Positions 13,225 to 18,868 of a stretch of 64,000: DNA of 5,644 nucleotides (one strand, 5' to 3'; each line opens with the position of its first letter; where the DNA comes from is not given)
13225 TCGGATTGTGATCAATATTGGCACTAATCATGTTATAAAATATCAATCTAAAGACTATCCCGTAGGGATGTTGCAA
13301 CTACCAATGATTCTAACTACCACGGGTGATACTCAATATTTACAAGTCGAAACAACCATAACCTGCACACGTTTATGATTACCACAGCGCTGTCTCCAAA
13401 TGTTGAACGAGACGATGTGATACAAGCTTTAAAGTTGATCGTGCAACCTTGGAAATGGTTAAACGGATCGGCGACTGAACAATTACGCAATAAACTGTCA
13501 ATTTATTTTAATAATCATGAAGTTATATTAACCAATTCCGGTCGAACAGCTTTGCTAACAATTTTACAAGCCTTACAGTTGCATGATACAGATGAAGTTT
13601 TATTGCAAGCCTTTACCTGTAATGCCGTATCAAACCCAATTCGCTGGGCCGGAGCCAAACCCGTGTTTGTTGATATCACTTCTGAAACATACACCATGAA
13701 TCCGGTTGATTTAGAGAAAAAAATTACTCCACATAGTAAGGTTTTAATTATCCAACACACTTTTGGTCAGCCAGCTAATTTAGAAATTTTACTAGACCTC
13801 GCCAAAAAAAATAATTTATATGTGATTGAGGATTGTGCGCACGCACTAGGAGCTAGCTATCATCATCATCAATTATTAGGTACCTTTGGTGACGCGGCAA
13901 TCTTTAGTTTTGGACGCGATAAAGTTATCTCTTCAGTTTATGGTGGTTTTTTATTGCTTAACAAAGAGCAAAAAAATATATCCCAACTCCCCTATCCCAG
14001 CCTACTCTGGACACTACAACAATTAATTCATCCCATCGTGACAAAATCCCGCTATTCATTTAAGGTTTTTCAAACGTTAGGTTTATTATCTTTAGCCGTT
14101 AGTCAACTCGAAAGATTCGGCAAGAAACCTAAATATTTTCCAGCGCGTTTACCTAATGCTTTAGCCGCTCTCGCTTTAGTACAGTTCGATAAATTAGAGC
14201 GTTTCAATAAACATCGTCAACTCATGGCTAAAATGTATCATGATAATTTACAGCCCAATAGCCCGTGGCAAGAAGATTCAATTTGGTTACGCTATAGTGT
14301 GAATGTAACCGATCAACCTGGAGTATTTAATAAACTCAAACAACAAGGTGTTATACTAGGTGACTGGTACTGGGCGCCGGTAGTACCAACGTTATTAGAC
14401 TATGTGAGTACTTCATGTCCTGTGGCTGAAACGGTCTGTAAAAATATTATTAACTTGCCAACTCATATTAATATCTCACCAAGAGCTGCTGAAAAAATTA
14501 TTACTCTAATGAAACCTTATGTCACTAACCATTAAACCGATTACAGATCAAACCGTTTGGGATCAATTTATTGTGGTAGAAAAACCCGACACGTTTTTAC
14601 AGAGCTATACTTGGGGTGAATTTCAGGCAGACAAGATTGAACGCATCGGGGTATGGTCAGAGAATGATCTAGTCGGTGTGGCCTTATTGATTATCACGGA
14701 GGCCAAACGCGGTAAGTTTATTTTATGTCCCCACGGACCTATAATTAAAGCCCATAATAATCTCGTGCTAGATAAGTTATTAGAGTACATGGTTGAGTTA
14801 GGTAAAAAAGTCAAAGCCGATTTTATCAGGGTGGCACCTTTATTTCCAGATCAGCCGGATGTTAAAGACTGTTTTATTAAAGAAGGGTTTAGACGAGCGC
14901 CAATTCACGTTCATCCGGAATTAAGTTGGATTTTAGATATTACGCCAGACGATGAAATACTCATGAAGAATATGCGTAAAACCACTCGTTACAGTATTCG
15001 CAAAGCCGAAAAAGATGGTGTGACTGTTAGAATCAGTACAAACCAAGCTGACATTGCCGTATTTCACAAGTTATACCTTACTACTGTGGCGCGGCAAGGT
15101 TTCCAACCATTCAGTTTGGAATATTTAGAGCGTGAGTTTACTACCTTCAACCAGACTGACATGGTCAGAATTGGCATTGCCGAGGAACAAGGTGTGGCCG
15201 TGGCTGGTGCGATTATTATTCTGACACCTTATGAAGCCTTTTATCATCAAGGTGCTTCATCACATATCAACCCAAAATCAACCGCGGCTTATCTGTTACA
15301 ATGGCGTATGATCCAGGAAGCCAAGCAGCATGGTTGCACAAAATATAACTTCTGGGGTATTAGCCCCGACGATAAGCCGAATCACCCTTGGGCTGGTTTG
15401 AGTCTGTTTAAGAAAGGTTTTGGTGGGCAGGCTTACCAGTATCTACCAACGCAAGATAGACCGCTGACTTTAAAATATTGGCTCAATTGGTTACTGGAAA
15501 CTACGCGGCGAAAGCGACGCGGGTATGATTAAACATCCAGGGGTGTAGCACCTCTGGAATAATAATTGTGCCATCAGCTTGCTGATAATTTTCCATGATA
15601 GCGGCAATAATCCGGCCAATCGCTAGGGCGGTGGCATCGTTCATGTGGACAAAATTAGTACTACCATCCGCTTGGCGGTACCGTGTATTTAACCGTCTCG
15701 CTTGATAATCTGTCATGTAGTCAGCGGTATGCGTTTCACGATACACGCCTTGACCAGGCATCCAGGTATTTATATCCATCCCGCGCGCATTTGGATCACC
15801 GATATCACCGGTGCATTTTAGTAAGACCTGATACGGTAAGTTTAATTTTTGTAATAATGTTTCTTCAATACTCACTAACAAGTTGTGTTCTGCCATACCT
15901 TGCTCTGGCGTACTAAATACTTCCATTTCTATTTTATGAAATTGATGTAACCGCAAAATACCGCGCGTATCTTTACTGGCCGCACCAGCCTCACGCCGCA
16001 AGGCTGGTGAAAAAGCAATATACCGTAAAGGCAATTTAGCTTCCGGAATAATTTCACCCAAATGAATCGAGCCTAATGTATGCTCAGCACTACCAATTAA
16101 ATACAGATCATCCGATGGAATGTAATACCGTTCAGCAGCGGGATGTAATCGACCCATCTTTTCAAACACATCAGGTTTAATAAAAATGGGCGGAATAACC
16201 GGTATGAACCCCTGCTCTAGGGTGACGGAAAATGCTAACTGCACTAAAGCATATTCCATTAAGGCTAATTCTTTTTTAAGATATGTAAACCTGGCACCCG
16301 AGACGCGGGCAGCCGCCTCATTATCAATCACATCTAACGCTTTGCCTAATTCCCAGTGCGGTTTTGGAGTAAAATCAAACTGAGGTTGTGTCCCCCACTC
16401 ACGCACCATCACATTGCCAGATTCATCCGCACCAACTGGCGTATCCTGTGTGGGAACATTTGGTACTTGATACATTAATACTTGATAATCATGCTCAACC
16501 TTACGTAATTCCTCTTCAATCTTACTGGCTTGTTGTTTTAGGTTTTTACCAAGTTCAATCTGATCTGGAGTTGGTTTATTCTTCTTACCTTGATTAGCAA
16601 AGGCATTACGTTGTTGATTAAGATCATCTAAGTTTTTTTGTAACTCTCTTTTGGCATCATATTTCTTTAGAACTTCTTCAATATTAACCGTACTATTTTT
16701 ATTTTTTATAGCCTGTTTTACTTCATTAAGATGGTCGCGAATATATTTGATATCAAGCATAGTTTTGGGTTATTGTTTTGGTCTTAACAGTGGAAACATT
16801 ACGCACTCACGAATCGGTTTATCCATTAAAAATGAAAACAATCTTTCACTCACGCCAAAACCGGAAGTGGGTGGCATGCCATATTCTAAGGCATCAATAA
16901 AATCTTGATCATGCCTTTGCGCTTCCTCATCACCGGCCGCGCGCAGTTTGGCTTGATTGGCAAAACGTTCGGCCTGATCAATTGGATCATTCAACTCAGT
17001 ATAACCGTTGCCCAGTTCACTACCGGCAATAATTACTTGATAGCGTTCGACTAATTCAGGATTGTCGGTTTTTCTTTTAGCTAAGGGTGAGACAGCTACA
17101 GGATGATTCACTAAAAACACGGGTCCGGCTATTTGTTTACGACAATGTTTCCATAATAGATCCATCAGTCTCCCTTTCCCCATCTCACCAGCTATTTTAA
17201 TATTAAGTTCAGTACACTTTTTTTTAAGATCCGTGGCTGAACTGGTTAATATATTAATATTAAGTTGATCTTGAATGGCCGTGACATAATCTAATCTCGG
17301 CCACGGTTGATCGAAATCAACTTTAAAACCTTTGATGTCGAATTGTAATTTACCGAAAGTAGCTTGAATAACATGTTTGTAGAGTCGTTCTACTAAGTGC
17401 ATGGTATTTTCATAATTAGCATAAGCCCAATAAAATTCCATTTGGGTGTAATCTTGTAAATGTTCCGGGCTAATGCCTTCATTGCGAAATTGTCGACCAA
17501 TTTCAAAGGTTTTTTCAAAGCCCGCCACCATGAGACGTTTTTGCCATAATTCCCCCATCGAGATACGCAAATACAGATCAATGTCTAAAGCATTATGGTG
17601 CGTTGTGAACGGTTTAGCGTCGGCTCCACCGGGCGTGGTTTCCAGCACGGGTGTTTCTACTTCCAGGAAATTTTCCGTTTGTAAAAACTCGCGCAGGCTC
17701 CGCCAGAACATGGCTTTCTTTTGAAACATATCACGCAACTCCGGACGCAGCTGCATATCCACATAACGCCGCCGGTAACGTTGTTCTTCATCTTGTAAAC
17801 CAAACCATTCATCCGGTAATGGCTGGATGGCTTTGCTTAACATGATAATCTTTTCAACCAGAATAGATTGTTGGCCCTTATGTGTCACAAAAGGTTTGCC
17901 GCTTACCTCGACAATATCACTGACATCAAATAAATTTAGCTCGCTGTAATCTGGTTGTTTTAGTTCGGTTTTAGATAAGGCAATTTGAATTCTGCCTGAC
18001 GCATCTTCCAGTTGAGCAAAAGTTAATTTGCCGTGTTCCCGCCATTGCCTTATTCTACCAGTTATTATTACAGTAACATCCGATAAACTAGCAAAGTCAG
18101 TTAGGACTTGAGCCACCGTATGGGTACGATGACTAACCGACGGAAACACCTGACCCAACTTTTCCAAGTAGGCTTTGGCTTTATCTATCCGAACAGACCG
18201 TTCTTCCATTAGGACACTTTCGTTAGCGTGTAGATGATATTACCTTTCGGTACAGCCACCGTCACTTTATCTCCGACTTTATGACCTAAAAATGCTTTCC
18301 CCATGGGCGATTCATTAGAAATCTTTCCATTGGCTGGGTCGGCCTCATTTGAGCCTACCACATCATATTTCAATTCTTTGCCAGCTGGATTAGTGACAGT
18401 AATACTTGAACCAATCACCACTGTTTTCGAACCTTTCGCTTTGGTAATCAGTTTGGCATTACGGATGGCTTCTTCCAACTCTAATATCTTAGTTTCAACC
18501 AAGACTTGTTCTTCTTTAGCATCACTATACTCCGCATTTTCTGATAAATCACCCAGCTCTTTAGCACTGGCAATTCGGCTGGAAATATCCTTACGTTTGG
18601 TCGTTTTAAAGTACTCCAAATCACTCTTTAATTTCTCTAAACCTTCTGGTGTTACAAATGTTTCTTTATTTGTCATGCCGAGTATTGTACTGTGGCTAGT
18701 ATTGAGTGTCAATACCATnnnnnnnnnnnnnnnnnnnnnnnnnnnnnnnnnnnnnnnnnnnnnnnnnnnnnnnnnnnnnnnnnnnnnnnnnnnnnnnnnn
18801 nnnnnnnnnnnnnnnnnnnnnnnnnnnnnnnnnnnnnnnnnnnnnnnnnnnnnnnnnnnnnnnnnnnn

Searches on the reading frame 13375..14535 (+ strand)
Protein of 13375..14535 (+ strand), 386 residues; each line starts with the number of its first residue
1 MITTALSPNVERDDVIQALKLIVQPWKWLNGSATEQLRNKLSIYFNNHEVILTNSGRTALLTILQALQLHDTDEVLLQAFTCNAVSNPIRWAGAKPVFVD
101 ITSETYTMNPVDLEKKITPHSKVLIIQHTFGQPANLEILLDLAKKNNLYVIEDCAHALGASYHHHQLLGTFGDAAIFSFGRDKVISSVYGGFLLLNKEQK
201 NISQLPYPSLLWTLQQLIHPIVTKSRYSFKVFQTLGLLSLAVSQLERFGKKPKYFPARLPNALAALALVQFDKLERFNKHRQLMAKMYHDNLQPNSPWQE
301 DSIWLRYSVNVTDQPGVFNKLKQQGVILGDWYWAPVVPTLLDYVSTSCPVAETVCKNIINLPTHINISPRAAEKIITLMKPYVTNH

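Call 66: search_protein_families(library=pfam, proteins=[window:13375-14535:+], max_evalue=0.00001)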
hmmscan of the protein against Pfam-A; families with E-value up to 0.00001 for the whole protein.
window:13375-14535:+ (386 aa): 2 families
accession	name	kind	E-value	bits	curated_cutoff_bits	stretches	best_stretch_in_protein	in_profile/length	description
PF01041.23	DegT_DnrJ_EryC1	-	5e-62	210.6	19.8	1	13-379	5-359/360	DegT/DnrJ/EryC1/StrS aminotransferase family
PF00155.27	Aminotran_1_2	-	1.1e-08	35.2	19.7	1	35-162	45-194/361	Aminotransferase class I and II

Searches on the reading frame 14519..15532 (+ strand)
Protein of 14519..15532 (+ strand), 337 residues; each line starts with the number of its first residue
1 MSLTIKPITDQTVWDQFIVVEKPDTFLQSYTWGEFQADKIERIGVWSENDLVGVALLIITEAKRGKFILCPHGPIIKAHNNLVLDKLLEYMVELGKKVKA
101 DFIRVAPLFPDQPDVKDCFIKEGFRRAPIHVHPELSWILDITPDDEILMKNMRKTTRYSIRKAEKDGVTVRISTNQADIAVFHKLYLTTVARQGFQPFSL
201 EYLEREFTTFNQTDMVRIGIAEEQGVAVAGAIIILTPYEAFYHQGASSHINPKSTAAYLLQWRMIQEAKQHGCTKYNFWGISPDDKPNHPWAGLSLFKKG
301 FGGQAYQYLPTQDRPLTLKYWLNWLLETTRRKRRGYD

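Call 66: search_protein_families(library=pfam, proteins=[window:14519-15532:+], max_evalue=0.00001)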
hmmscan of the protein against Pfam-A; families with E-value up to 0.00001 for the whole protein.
window:14519-15532:+ (337 aa): 2 families
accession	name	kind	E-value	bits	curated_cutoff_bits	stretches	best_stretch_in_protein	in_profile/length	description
PF02388.22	FemAB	-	9.2e-40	137.1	24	3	223-316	303-393/406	FemAB family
PF13480.13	Acetyltransf_6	-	1.5e-14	54.8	22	1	150-280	1-136/143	Acetyltransferase (GNAT) domain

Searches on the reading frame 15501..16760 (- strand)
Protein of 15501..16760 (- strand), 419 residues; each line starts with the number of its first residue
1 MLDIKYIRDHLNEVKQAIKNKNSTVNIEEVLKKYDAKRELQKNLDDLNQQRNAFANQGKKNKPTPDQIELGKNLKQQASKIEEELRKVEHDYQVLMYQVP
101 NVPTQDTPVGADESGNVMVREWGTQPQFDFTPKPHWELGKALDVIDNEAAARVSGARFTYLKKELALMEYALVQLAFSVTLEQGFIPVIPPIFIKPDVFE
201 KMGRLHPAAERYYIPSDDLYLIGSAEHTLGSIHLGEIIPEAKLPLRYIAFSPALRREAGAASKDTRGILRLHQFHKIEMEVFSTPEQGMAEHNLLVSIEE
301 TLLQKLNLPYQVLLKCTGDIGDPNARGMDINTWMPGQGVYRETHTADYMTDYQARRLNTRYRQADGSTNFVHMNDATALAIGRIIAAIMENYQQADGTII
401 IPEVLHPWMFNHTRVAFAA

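Call 66: search_protein_families(library=pfam, proteins=[window:15501-16760:-], max_evalue=0.00001)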
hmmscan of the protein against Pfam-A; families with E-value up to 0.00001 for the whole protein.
window:15501-16760:- (419 aa): 2 families
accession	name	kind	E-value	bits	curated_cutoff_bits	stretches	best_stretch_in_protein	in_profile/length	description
PF00587.30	tRNA-synt_2b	-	3.2e-31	109.2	29.3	1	217-392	9-179/179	tRNA synthetase class II core domain (G, H, P, S and T)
PF02403.27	Seryl_tRNA_N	-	7.5e-18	65.2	28.2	1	1-103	1-108/108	Seryl-tRNA synthetase N-terminal domain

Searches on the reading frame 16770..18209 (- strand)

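Call 4: search_protein_families(library=pfam, proteins=[window:16770-18209:-], max_evalue=0.001)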
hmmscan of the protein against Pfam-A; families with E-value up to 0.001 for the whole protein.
window:16770-18209:- (479 aa): 2 families
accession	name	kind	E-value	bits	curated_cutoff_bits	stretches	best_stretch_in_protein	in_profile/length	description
PF00152.25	tRNA-synt_2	-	7e-74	249.1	25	1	140-474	1-306/308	tRNA synthetases class II (D, K and N)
PF01336.31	tRNA_anti-codon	-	2e-12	47.3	27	1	47-123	1-74/75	OB-fold nucleic acid binding domain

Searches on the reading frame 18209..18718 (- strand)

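Call 4: search_protein_families(library=pfam, proteins=[window:18209-18718:-], max_evalue=0.001)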
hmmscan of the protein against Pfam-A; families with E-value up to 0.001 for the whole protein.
window:18209-18718:- (169 aa): 2 families
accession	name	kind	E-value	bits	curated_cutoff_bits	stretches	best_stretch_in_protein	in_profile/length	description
PF03449.20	GreA_GreB_N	-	6.4e-24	84.4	24.5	1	21-89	2-70/71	Transcription elongation factor, N-terminal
PF01272.25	GreA_GreB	-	1.5e-23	83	26.9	1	97-169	3-76/77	Transcription elongation factor, GreA/GreB, C-term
